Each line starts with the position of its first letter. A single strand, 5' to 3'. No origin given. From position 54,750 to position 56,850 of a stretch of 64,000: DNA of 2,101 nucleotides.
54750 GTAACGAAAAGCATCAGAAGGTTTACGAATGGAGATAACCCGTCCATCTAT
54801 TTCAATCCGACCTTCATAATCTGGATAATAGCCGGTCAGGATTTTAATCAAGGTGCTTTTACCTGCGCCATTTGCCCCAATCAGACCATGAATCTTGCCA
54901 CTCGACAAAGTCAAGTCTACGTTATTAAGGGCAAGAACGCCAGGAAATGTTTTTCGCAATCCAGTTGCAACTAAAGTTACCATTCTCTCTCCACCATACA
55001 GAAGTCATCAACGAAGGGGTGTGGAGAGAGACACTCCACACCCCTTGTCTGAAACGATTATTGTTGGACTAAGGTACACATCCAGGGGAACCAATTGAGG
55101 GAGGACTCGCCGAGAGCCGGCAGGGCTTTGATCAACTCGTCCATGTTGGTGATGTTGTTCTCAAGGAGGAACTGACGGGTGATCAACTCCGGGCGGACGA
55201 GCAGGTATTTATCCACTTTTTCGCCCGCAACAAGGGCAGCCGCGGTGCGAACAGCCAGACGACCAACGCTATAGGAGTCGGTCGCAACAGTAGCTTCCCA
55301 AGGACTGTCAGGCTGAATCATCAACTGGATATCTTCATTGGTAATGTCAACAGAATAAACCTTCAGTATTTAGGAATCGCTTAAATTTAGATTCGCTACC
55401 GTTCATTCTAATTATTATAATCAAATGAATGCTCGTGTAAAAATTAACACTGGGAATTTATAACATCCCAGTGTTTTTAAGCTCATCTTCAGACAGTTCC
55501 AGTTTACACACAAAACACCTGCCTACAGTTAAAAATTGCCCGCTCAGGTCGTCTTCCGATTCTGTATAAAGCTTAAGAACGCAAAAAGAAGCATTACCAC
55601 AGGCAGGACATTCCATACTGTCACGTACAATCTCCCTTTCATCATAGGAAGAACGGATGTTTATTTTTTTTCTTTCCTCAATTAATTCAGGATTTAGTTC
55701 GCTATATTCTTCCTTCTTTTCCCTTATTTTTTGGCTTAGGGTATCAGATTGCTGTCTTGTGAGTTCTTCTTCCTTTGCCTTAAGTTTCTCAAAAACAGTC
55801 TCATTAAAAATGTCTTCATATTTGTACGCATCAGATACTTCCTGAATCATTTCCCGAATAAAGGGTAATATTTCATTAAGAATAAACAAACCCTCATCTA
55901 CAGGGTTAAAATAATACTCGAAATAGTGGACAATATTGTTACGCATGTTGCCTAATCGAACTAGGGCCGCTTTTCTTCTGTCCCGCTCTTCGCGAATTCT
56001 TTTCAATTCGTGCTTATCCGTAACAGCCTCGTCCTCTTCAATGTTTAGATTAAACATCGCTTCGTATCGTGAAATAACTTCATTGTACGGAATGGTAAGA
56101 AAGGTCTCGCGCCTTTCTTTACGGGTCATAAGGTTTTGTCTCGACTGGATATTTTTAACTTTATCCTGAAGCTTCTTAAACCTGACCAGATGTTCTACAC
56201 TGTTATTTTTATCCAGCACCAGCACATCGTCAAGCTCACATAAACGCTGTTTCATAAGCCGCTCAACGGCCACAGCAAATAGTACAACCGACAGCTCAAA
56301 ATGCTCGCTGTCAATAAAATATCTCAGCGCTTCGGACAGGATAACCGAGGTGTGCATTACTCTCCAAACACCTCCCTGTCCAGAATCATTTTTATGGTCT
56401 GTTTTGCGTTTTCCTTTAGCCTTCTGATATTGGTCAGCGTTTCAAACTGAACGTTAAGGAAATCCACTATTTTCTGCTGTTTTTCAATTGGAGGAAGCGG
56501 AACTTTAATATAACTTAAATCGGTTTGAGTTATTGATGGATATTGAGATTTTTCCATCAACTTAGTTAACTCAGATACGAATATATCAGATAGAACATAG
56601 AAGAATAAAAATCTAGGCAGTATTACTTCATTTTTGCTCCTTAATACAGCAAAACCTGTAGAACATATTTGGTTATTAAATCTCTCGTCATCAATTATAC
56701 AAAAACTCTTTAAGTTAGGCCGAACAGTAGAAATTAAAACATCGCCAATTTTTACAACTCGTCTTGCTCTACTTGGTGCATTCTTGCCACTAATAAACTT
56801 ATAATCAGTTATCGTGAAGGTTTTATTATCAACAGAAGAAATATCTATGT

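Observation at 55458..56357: R-M-coupled HEPN (RNNIVH) protein with a coiled-coil and zinc ribbon: candidate PrrC-style backup effector of an unrecognised family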

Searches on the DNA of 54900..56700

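Call 85: search_rna_families(source=window, start=54900, end=56700, threshold=evalue, max_evalue=1)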
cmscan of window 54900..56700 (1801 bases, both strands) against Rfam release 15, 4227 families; matches with E-value up to 1: 3.
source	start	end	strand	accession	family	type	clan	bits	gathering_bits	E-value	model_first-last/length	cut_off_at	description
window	56031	56067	-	RF01377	CRISPR-DR64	Gene; CRISPR;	CL00015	23.7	40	0.34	1-37/37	no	CRISPR RNA direct repeat element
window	55882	55945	-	RF00057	RyhB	Gene; sRNA;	-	23.1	55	0.2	1-67/67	no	RyhB RNA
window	55381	55475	+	RF04338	Plastid-psbJ-2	Cis-reg;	CL00152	21.4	65.6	0.34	1-144/144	no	Plastid-psbJ-2 3UTR RNA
